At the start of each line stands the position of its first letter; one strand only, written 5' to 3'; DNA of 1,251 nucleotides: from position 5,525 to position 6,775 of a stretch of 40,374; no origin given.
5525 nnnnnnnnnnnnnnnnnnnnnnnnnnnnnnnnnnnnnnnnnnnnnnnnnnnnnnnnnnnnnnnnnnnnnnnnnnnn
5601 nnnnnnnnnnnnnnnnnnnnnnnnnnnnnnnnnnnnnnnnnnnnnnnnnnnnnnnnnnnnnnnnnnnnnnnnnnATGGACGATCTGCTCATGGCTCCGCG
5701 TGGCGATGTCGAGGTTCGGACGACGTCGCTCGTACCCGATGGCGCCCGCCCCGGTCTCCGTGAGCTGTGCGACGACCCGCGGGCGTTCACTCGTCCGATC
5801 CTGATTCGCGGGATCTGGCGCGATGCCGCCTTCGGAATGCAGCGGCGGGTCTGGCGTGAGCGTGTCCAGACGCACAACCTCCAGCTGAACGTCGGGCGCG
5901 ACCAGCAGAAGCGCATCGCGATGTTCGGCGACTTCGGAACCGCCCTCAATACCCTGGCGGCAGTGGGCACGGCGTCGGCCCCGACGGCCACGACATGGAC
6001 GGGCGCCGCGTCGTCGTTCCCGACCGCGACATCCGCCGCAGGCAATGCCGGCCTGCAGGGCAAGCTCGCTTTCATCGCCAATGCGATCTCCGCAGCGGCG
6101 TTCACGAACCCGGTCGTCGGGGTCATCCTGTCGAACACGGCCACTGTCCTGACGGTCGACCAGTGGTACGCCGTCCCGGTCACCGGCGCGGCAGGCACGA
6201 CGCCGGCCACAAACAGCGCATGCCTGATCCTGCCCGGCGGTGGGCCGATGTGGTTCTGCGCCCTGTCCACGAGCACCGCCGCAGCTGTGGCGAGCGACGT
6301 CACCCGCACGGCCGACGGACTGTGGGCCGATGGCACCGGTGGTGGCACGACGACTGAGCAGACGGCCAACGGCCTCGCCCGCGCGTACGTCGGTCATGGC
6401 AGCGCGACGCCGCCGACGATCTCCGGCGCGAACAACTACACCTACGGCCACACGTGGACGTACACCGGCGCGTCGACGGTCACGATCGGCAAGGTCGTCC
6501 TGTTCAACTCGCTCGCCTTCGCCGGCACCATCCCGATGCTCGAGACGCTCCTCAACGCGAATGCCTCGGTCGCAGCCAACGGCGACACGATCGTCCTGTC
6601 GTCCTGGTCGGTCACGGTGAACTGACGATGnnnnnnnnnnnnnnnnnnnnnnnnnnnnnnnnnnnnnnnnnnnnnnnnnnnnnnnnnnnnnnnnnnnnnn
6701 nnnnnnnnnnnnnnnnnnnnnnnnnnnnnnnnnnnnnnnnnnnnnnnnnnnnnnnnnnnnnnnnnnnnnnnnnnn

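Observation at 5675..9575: Four-gene insertion between portal-MuF and the prohead protease, where head modules are normally contiguous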

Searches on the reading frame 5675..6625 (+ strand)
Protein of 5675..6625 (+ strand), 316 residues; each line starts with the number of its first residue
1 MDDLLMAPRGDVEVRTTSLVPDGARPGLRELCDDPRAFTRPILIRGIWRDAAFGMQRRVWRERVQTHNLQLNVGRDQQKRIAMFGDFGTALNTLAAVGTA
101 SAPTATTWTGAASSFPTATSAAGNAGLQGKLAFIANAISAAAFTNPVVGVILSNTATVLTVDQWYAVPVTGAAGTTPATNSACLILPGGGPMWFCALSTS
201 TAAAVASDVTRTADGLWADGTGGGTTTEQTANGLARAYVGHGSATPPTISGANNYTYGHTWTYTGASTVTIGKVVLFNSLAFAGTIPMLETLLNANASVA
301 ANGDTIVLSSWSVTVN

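Call 5: search_protein_families(library=pfam, proteins=[window:5675-6625:+], max_evalue=0.1)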
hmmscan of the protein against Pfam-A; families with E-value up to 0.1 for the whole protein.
window:5675-6625:+ (316 aa): 0 families

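Call 6: search_protein_families(library=phrogs, proteins=[window:5675-6625:+], max_evalue=0.1)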
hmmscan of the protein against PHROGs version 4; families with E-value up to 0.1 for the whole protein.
window:5675-6625:+ (316 aa): 0 families

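Call 7: search_protein_families(library=ncbifam, proteins=[window:5675-6625:+], max_evalue=1)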
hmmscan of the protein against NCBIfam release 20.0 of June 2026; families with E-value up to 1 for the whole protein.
window:5675-6625:+ (316 aa): 0 families

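Call 18: search_solved_structures(query=window:5675-6625:+, max_evalue=10)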
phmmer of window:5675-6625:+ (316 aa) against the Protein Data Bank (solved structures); distinct sequences matched with E-value up to 10: 1.
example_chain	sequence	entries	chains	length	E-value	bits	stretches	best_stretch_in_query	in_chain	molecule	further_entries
7dkk_A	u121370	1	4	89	0.58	12.8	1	193-270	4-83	De novo design protein XM2H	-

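Call 22: find_related_loci(query=window:5675-6625:+, collection=viral_contigs, flank=10000)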
Query window:5675-6625:+ (316 aa) in viral_contigs; peptide patterns used: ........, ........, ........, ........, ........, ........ (x = any residue, [..] = any of these).
4 stretches matched a pattern, but none encodes a relative of the query by tblastn (E <= 1e-3).

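Call 31: find_homologous_proteins(query=window:5675-6625:+, max_evalue=0.001)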
Query window:5675-6625:+ (316 aa): 179 proteins with E <= 0.001 among 8000 candidates; the best 120 are listed.
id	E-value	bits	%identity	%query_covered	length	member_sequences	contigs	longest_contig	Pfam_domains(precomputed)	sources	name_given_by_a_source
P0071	2.4e-201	686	100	100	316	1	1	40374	-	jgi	jgi:hypothetical protein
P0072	1.4e-174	598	87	100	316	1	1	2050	-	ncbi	-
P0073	1.2e-157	542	79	99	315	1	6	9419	-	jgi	jgi:hypothetical protein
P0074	8.8e-143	493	74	97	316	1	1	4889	-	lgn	-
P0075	7.2e-138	477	71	99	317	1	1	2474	-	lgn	-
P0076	3.8e-135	468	73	96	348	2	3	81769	-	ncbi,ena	-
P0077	5.3e-134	465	72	96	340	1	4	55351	-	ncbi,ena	-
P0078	7.0e-133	461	73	96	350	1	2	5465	-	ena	-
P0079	6.2e-127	441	70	96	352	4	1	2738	-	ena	-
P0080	1.8e-124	433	66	96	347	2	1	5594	-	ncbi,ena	-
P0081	1.0e-123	431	68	96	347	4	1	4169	-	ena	-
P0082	1.1e-123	431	68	96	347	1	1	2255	-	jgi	jgi:hypothetical protein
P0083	1.1e-119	418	67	96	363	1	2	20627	-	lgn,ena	-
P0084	1.1e-119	418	67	96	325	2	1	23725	-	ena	-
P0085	4.5e-119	416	68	96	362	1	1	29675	-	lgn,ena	-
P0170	3.5e-51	193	51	80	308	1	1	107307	-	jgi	jgi:hypothetical protein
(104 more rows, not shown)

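Call 35: find_encoding_contigs(protein=P0076, flank=10000, max_places=1)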
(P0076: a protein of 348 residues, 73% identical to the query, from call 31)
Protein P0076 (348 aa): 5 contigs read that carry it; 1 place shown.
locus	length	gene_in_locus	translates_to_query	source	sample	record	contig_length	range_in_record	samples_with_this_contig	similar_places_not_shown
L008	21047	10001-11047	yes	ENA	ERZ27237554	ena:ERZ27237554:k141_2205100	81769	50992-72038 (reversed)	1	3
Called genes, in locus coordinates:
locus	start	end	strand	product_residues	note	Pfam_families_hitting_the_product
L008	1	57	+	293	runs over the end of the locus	-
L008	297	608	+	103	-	-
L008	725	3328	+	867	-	-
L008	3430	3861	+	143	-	-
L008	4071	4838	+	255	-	PF04480:DUF559, PF18741:MTES_1575 (weak)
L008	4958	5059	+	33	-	-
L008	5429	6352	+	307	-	-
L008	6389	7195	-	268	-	-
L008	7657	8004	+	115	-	PF04480:DUF559, PF18741:MTES_1575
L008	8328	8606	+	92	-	PF24729:Acb2_Tad1_hairpin (weak)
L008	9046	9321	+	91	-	-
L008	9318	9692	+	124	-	-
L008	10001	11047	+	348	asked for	-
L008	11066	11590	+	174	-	PF13524:Glyco_trans_1_2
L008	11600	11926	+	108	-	-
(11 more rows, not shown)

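Call 36: find_encoding_contigs(protein=P0170, flank=10000, max_places=1)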
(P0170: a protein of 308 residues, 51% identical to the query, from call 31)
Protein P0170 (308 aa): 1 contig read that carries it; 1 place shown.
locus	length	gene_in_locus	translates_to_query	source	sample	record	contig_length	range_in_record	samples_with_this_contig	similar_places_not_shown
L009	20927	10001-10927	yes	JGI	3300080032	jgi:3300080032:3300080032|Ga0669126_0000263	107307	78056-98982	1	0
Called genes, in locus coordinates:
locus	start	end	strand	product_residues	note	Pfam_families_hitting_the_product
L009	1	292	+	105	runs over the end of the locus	-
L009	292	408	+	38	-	-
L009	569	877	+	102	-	-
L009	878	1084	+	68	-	-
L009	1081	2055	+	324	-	PF00929:RNase_T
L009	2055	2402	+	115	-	-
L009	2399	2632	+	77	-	-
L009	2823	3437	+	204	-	-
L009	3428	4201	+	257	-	-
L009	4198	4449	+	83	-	-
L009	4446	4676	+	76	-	-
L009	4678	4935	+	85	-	PF00550:PP-binding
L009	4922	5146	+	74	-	-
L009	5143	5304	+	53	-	-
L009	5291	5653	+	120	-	-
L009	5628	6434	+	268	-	-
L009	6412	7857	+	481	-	-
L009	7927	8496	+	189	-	-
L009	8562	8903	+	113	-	-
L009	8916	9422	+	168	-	-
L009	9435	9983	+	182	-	-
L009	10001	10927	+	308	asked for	-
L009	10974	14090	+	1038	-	-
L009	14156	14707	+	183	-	-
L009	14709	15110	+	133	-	-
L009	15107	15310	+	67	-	-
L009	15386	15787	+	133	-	-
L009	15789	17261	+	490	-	-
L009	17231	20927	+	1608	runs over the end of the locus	-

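Call 42: predict_structure(alignment_id=A2)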
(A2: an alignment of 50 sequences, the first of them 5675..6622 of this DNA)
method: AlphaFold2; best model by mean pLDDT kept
length: 316 residues; sequences in the alignment: 50
mean_pLDDT: 81.3   pTM: 0.79
mean pLDDT of the five models: 81.3, 79.3, 79.0, 73.8, 73.6
residues with pLDDT >= 90: 98; 70-90: 163; 50-70: 40; < 50: 15
segments of 3 or more residues with pLDDT < 50: 1-8, 120-123
pLDDT, mean of each block of 10 residues (from residue 1): 45 86 84 90 93 93 77 69 54 64 90 69 64 86 89 89 91 90 83 89 75 83 77 91 81 83 91 90 85 83 89 76
secondary structure, 60 per line:
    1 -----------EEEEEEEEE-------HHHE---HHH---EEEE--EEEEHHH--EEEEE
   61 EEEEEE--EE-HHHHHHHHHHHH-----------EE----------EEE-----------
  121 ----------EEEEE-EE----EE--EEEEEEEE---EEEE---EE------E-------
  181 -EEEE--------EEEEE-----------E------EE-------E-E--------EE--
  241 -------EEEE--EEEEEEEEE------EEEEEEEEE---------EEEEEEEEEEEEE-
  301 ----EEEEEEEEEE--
elements in order: E12-20 E41-44 E47-50 E56-66 H72-83 E107-109 E131-135 E147-154 E158-161 E182-185 E194-198 E248-251 E254-262 E269-277 E287-299 E305-314

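Call 45: fold_search(model_id=the predicted structure, library=pdb)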
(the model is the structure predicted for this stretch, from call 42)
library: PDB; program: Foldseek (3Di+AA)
matches with E <= 10: 525; with E <= 0.001: 0
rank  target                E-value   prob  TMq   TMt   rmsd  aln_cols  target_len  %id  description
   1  5kov_B                2.6e-02  0.20  0.13  0.18  19.1       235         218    9  Crystal structure of the human astrovirus 2 capsid protein spike in complex with a single chain variable fragment of a (released 2016-11-09)
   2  24qj                  2.9e-02  0.97  0.21  0.15  15.0       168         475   17  Crystal structure of a tailspike depolymerase (Solidus_gp83) from Acinetobacter phage Solidus (released 2026-03-25)
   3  5kov_S                3.0e-02  0.20  0.13  0.18  19.1       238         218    8  Crystal structure of the human astrovirus 2 capsid protein spike in complex with a single chain variable fragment of a (released 2016-11-09)
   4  5kou_B                4.0e-02  0.16  0.13  0.17  19.2       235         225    9  Crystal structure of the human astrovirus 2 capsid protein spike domain at 1.87-A resolution (released 2016-11-09)
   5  5kou_D                4.2e-02  0.18  0.14  0.19  19.2       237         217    8  Crystal structure of the human astrovirus 2 capsid protein spike domain at 1.87-A resolution (released 2016-11-09)
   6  8jou_a                5.4e-02  0.91  0.21  0.46  10.5       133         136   12  Fiber I and fiber-tail-adaptor of phage GP4 (released 2024-01-03)
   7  5kou_C                5.7e-02  0.14  0.13  0.18  19.1       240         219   10  Crystal structure of the human astrovirus 2 capsid protein spike domain at 1.87-A resolution (released 2016-11-09)
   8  5w1n_A                6.0e-02  0.13  0.12  0.17  18.7       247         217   10  Crystal structure of the human astrovirus 2 Oxford serotype capsid protein spike at 1.35-A resolution (released 2017-11-08)
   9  5kou_A                7.1e-02  0.14  0.13  0.18  19.2       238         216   10  Crystal structure of the human astrovirus 2 capsid protein spike domain at 1.87-A resolution (released 2016-11-09)
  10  9oc7_D                1.1e-01  0.14  0.14  0.19  19.3       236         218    9  Crystal structure of FcRn in complex with Human Astrovirus 2 spike (released 2025-11-19)
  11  9cn2_A                1.1e-01  0.11  0.13  0.17  18.8       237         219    7  Human astrovirus 2 spike bound to neutralizing scFv 4B6 (released 2024-12-25)
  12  5w1n_D                1.4e-01  0.10  0.13  0.18  18.4       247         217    8  Crystal structure of the human astrovirus 2 Oxford serotype capsid protein spike at 1.35-A resolution (released 2017-11-08)
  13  9mt4_L                1.6e-01  0.66  0.18  0.44   7.5       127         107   15  Connector structure of phage JohannRWettstein (Bas63) (released 2025-11-19)
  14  5ewo                  1.9e-01  0.11  0.13  0.18  19.9       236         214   10  Crystal structure of the human astrovirus 1 capsid protein spike domain at 0.95-A resolution (released 2015-12-23)
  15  5j0f_A                2.1e-01  0.14  0.12  0.27  16.8       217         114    8  Monomeric Human Cu,Zn Superoxide dismutase, loops IV and VII deleted, apo form, circular permutant P4/5 (released 2017-02-01)
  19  9mt4_K                3.4e-01  0.93  0.25  0.65   3.5       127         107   14  Connector structure of phage JohannRWettstein (Bas63) (released 2025-11-19)
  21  9mt4_M                3.8e-01  0.82  0.22  0.58   5.1       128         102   12  Connector structure of phage JohannRWettstein (Bas63) (released 2025-11-19)
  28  9c39_K                6.4e-01  0.60  0.22  0.56   5.7       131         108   16  Bacteriophage Sf14 neck C6 reconstruction (released 2025-02-05)
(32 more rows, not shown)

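Call 47: search_dna_similar(query=window:5675-6622:+, collection=phages, mode=protein, max_rows=30, max_evalue=0.01)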
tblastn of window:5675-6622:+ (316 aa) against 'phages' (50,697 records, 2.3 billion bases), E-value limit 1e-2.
No match.

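Call 50: find_related_loci(query=A2, collection=viral_contigs, flank=10000)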
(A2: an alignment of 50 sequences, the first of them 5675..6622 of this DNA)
Query A2 (316 aa) in viral_contigs; peptide patterns used: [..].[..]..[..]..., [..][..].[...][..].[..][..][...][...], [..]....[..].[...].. (x = any residue, [..] = any of these).
134 stretches matched a pattern; 36 encode a relative of the query (tblastn E <= 1e-3); 36 distinct loci.
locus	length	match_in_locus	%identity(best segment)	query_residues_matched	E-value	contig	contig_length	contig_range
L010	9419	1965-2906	79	1-314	8e-154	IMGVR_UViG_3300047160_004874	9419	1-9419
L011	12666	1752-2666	61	12-314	2e-99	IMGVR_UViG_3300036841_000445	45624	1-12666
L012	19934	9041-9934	57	12-314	5e-87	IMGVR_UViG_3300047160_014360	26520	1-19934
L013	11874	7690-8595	50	9-315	9e-77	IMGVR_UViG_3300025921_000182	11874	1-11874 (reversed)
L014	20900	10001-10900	48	12-315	1e-72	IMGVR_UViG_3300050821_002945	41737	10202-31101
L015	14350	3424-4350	49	9-315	9e-69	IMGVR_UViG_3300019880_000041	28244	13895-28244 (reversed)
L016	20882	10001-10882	46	12-315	7e-65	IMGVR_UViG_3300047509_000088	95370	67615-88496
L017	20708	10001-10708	49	65-315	8e-54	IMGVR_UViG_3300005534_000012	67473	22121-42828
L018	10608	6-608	57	111-315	3e-51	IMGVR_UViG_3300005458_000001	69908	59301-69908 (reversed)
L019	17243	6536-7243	47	65-315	1e-46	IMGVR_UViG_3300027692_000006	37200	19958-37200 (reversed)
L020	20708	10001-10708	45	65-315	1e-44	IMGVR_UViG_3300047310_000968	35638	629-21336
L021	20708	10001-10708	47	65-315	5e-46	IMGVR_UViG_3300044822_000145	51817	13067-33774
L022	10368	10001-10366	43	9-131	1e-24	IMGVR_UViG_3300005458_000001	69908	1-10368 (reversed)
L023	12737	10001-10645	32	27-269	1e-18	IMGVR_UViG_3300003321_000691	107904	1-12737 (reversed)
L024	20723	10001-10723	32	9-269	3e-18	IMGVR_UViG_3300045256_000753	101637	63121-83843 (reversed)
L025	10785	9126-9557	39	150-310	7e-16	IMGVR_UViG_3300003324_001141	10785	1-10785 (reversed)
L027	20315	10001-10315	44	147-269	5e-15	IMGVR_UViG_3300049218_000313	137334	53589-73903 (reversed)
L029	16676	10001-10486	38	96-286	3e-14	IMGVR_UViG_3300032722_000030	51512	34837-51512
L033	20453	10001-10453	33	147-304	6e-11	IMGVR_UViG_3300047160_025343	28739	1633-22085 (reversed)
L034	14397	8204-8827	32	66-313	1e-10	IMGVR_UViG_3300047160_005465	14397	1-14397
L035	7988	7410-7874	34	144-313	1e-9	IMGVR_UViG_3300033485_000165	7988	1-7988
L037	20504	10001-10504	33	47-214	3e-9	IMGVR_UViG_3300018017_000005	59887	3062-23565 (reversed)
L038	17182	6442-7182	31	35-306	4e-14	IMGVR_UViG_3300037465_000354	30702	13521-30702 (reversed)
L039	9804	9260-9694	34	68-245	1e-8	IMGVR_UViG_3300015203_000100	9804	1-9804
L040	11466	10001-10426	33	145-309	5e-7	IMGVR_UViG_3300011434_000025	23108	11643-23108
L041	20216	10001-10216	40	147-214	5e-7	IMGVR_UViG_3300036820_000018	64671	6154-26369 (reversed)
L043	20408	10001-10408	32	109-269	7e-6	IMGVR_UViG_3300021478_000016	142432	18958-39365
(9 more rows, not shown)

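Call 61: fold_search(model_id=the predicted structure, library=viral)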
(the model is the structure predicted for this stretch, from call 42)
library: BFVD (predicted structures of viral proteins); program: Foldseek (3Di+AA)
matches with E <= 10: 615; with E <= 0.001: 0
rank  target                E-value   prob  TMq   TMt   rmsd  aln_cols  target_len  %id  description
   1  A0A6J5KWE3            1.0e-03  1.00  0.28  0.56   2.6       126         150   17  Uncharacterized protein [uncultured Caudovirales phage]
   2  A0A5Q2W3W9            1.1e-03  1.00  0.29  0.66   2.9       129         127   16  (no name in the UniProt tables at hand)
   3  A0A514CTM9            1.6e-03  1.00  0.28  0.56   2.9       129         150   16  (no name in the UniProt tables at hand)
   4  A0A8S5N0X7            1.6e-03  1.00  0.23  0.42   5.2       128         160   15  Uncharacterized protein [Siphoviridae sp. ctpbb7]
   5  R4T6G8                1.8e-03  1.00  0.28  0.41  14.7       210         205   12  Uncharacterized protein [Haloarcula hispanica tailed virus 1]
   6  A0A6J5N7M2            2.1e-03  1.00  0.26  0.52   4.5       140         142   15  Uncharacterized protein [uncultured Caudovirales phage]
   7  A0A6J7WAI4            2.3e-03  0.99  0.27  0.42  15.1       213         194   12  Uncharacterized protein [uncultured Caudovirales phage]
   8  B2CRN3                2.5e-03  1.00  0.24  0.43   5.1       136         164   12  Uncharacterized protein [Betalipothrixvirus uzonense]
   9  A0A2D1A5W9            3.1e-03  1.00  0.29  0.51   3.6       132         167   14  (no name in the UniProt tables at hand)
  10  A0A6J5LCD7            3.4e-03  1.00  0.27  0.64   2.9       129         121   14  Uncharacterized protein [uncultured Caudovirales phage]
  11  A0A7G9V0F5            3.4e-03  0.33  0.18  0.15  21.4       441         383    9  (no name in the UniProt tables at hand)
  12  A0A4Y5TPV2            3.8e-03  0.94  0.24  0.11  16.7       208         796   13  (no name in the UniProt tables at hand)
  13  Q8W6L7                4.0e-03  1.00  0.28  0.42   4.6       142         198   16  (no name in the UniProt tables at hand)
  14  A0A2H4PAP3            4.2e-03  0.82  0.23  0.08  18.1       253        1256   16  (no name in the UniProt tables at hand)
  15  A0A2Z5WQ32            4.7e-03  0.99  0.22  0.29   6.0       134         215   14  (no name in the UniProt tables at hand)
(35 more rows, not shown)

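Call 70: search_protein_families(library=phrogs, proteins=[L024:1-3537:+, L024:3755-5542:+, L024:6688-8826:+, L037:3-5168:+, L037:5168-6433:+, L037:7069-9363:+, L043:2-3319:+, L043:4503-7814:+, L012:5809-7305:+, L012:7758-8906:+], max_evalue=0.001)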
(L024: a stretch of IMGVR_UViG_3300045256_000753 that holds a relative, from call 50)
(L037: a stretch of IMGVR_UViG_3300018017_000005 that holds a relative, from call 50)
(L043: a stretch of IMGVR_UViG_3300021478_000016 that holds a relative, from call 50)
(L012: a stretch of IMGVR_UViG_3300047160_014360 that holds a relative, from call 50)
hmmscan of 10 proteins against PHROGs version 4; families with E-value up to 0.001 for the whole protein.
L024:1-3537:+ (1178 aa): 2 families
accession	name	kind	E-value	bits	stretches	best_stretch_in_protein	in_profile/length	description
phrog_2839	-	tail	4.3e-27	95.8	1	814-1174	207-564/581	tail sheath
phrog_279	-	tail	3e-12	47.1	1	922-1176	232-484/489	tail sheath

L024:3755-5542:+ (595 aa): 1 family
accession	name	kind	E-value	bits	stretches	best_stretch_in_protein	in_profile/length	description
phrog_13126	-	moron, auxiliary metabolic gene and host takeover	2.3e-14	54.4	1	227-573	9-342/394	beta-1,4-glycosyltransferase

L024:6688-8826:+ (712 aa): 2 families
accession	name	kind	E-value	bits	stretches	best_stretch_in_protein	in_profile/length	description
phrog_1645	-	head and packaging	1.3e-82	279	1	282-711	20-439/440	virion structural protein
phrog_5838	-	head and packaging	2e-21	76.5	1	441-530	567-657/1106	virion structural protein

L037:3-5168:+ (1721 aa): 6 families
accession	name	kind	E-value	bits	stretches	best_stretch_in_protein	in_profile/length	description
phrog_25354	-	unknown function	1.1e-91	309.2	2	1189-1650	672-1127/1216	-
phrog_24349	-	unknown function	3.8e-22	78.6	1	54-288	905-1126/1191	-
phrog_3015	-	DNA, RNA and nucleotide metabolism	1.8e-20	73.9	1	1238-1441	174-372/653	RNA polymerase beta subunit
phrog_2987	-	DNA, RNA and nucleotide metabolism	9.3e-17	61.9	1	578-715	278-424/478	RNA polymerase beta subunit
phrog_3295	-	DNA, RNA and nucleotide metabolism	6.9e-13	48.9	1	53-129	380-456/698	RNA polymerase beta subunit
phrog_2962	-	DNA, RNA and nucleotide metabolism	4.9e-07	29.8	1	1279-1447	266-421/433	RNA polymerase beta subunit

L037:5168-6433:+ (421 aa): 0 families

L037:7069-9363:+ (764 aa): 1 family
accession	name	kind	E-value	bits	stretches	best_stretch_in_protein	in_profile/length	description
phrog_16160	-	unknown function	5.9e-07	31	1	194-259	2-66/69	-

L043:2-3319:+ (1105 aa): 0 families

L043:4503-7814:+ (1103 aa): 0 families

L012:5809-7305:+ (498 aa): 1 family
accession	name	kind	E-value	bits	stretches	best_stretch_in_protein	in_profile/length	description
phrog_10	-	head and packaging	1.4e-24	88.1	1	4-497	261-635/752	major head protein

L012:7758-8906:+ (382 aa): 1 family
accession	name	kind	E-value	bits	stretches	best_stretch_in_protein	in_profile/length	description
phrog_7162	-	moron, auxiliary metabolic gene and host takeover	3.5e-46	158.9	1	68-370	11-298/309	glycosyltransferase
